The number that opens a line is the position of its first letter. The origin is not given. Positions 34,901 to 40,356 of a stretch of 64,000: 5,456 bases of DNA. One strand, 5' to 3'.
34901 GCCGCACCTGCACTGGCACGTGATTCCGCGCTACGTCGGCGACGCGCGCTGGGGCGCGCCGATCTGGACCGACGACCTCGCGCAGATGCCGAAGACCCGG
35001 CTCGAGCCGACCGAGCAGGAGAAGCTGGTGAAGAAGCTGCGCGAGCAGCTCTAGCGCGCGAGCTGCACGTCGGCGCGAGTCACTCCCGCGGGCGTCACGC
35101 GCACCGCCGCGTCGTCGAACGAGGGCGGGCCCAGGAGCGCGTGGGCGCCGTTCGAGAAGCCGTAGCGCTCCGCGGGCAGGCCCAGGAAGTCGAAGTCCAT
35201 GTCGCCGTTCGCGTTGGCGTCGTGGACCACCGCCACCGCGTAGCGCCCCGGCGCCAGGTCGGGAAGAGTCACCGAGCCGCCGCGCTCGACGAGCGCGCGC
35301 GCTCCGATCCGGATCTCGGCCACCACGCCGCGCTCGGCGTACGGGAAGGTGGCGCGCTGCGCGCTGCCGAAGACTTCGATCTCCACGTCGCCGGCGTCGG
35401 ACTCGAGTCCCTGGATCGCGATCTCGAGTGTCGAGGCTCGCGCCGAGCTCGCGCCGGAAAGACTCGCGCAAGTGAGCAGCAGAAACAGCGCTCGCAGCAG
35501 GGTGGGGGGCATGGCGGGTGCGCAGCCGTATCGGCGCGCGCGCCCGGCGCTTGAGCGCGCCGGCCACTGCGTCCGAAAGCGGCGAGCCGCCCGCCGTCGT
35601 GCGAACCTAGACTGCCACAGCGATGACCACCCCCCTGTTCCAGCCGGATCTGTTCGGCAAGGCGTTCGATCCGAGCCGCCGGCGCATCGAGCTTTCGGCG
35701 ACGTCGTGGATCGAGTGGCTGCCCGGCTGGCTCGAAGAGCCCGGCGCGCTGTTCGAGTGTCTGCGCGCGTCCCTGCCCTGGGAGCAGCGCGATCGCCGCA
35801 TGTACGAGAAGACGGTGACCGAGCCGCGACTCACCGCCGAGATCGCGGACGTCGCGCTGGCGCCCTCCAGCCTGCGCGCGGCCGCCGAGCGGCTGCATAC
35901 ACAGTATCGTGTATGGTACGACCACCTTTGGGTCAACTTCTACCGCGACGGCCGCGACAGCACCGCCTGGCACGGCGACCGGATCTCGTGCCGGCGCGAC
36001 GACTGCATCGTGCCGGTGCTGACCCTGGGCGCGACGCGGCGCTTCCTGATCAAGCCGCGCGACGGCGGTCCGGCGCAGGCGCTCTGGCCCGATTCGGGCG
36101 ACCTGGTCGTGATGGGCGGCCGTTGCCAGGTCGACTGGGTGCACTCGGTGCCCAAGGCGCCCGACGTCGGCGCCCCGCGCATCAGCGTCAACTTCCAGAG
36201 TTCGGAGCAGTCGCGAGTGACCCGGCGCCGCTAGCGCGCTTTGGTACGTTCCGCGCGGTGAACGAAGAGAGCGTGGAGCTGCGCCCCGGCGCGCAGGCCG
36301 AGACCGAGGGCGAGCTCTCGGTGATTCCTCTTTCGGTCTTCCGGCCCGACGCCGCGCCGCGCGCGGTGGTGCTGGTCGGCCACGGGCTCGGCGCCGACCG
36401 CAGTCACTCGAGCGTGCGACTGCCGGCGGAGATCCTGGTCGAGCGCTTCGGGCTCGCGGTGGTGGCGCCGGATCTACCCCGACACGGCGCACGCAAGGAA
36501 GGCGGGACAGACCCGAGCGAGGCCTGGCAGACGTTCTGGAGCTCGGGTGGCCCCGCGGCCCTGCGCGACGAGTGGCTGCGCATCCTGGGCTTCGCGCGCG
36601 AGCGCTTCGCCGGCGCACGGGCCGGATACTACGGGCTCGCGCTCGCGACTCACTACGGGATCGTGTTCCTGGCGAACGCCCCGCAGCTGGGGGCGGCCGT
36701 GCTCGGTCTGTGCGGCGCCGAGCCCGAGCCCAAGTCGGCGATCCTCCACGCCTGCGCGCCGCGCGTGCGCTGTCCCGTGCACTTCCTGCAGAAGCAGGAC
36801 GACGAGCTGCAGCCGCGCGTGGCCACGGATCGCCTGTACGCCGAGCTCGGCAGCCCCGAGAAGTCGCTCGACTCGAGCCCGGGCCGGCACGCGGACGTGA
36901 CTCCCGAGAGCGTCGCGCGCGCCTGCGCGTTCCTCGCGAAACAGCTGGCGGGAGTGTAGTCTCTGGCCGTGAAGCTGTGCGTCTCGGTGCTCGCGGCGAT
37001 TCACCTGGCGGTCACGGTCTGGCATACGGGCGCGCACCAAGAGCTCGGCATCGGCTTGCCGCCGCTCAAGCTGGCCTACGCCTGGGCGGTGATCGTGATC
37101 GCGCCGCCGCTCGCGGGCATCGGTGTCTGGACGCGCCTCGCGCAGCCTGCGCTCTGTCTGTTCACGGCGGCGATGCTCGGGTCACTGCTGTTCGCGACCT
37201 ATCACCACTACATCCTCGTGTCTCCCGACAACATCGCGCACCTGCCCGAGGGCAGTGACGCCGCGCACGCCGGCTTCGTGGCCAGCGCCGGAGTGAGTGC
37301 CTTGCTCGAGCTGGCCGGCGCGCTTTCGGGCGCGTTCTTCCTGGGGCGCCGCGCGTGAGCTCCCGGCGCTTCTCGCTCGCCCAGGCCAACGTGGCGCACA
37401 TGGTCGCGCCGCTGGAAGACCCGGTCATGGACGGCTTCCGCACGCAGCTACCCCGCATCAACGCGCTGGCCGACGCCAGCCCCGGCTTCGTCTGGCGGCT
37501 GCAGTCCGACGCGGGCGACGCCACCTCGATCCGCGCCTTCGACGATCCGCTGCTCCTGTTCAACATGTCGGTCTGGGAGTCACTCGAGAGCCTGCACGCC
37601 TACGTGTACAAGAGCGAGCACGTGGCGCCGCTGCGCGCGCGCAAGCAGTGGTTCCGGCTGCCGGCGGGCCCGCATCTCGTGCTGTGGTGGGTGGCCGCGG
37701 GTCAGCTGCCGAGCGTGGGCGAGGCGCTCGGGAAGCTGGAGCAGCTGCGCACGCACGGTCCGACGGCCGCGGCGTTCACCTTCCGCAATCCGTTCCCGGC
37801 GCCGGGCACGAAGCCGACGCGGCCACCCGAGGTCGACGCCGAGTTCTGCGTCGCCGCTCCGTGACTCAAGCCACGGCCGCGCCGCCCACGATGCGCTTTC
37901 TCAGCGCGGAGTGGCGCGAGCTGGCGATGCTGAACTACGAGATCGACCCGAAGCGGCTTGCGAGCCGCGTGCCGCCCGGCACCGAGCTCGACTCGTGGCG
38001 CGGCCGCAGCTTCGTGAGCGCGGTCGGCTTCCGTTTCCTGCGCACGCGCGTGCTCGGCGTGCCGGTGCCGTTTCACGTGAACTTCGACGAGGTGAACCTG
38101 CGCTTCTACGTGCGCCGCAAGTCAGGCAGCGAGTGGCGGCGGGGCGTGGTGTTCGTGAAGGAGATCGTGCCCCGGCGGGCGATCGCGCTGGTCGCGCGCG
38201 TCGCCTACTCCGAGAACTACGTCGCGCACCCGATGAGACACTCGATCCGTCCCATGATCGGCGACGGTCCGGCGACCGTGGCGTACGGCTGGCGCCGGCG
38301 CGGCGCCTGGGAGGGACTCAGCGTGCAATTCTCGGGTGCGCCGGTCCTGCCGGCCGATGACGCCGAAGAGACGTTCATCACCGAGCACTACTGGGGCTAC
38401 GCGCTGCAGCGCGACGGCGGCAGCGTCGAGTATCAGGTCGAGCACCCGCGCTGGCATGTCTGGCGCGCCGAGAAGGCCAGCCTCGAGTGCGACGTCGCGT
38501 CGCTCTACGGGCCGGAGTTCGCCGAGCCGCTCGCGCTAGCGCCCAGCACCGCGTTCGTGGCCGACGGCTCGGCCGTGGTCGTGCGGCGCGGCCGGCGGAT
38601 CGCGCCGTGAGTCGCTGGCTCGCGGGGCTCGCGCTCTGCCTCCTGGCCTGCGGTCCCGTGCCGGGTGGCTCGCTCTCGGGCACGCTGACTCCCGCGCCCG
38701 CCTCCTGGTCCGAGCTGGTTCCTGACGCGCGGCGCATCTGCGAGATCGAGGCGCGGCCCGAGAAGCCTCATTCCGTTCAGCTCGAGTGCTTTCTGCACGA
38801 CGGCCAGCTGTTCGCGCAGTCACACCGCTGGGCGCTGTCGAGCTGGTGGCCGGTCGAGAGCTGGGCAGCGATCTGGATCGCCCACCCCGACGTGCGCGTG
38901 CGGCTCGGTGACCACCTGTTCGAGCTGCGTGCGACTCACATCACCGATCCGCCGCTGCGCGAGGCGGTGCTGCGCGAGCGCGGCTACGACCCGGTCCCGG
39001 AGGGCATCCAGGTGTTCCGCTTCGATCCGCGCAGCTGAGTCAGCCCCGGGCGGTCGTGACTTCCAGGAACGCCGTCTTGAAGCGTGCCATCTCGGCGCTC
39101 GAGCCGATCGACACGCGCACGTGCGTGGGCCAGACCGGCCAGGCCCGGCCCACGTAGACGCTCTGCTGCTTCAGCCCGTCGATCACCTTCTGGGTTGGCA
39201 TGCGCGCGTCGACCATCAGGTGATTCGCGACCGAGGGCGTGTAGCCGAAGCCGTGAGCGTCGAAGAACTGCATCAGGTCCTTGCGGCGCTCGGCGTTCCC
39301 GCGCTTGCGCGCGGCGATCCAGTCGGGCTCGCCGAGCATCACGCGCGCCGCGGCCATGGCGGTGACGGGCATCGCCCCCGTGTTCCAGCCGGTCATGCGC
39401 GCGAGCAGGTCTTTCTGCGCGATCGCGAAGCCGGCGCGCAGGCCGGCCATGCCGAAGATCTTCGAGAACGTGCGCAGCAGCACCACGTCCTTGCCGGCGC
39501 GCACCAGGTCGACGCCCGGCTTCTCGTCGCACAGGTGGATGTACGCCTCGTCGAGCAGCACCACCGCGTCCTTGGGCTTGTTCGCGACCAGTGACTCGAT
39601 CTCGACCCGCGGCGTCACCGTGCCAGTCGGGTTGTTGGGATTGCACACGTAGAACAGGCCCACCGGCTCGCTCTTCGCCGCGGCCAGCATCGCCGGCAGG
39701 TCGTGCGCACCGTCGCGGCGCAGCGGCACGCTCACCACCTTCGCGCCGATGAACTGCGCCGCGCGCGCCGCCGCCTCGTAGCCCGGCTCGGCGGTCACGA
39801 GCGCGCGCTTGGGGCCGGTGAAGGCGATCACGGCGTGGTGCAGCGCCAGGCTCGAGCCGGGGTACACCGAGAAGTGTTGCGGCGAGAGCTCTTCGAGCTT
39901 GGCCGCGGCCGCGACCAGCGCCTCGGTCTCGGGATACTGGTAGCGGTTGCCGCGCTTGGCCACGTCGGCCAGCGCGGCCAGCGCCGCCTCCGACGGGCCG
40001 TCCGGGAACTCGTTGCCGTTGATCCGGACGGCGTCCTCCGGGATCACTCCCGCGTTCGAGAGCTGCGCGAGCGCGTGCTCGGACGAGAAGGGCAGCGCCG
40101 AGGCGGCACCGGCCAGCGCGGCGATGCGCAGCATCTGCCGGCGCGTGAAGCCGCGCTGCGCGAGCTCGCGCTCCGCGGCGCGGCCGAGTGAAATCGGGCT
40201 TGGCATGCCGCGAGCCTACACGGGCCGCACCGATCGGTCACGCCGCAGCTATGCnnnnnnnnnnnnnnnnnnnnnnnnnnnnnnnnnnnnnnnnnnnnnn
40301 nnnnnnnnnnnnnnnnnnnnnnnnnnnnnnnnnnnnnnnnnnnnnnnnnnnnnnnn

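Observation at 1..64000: Heptamer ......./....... occurs about once per kb, in all reading frames, roughly 9-fold over composition expectation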

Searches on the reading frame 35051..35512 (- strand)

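Call 24: search_protein_families(library=pfam, proteins=[window:35051-35512:-])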
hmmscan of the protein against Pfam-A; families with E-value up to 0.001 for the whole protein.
window:35051-35512:- (153 aa): 1 family
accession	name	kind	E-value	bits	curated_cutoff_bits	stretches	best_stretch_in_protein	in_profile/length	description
PF09912.14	DUF2141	-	4.4e-26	91.4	24.4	1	31-142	1-107/112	Uncharacterized protein conserved in bacteria (DUF2141)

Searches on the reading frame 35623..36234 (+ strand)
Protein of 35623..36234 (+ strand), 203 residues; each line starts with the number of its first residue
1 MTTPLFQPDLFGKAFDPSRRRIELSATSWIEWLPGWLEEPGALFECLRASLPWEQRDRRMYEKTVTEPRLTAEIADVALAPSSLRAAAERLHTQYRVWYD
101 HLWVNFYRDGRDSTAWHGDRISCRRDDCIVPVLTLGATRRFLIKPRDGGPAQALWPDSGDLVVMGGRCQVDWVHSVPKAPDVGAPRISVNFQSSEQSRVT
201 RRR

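Call 24: search_protein_families(library=pfam, proteins=[window:35623-36234:+])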
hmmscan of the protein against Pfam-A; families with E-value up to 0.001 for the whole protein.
window:35623-36234:+ (203 aa): 1 family
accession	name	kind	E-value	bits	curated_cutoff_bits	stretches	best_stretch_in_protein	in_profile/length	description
PF13532.12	2OG-FeII_Oxy_2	-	8.8e-16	59.1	31.2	1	79-191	72-193/194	2OG-Fe(II) oxygenase superfamily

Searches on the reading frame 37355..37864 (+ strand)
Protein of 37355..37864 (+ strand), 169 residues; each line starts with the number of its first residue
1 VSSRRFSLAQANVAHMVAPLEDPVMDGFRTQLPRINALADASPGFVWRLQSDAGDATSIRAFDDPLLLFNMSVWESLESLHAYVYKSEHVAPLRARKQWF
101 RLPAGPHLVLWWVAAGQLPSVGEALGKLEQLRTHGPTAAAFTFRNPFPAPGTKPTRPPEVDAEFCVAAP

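Call 24: search_protein_families(library=pfam, proteins=[window:37355-37864:+])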
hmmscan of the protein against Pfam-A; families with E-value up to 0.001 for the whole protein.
window:37355-37864:+ (169 aa): 1 family
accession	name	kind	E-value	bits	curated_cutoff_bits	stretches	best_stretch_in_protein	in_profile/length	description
PF11695.14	DUF3291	-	2e-55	186.7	23.5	1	8-145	1-138/139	Domain of unknown function (DUF3291)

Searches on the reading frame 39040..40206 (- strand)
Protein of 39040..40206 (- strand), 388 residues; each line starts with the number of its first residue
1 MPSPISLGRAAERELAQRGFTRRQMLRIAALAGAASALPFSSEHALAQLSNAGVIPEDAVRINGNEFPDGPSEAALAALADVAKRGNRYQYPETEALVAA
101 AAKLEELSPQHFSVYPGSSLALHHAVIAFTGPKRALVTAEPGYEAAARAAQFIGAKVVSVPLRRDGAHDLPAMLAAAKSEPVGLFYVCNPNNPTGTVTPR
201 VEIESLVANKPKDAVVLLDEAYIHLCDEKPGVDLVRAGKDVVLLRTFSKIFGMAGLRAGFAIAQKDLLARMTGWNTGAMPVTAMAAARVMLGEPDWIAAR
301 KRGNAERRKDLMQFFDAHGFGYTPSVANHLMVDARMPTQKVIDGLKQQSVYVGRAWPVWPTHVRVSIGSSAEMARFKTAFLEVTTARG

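Call 10: search_protein_families(library=pfam, proteins=[window:39040-40206:-])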
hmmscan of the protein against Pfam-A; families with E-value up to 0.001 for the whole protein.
window:39040-40206:- (388 aa): 3 families
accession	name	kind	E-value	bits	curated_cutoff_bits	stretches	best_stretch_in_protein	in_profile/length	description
PF00155.27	Aminotran_1_2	-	1.8e-40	139.7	19.7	1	61-376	5-357/361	Aminotransferase class I and II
PF00266.25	Aminotran_5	-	6e-07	29.2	21.5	1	130-282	85-232/371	Aminotransferase class-V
PF12897.13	Asp_aminotransf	-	9.9e-05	21.8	27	1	132-236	123-233/421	Aspartate amino-transferase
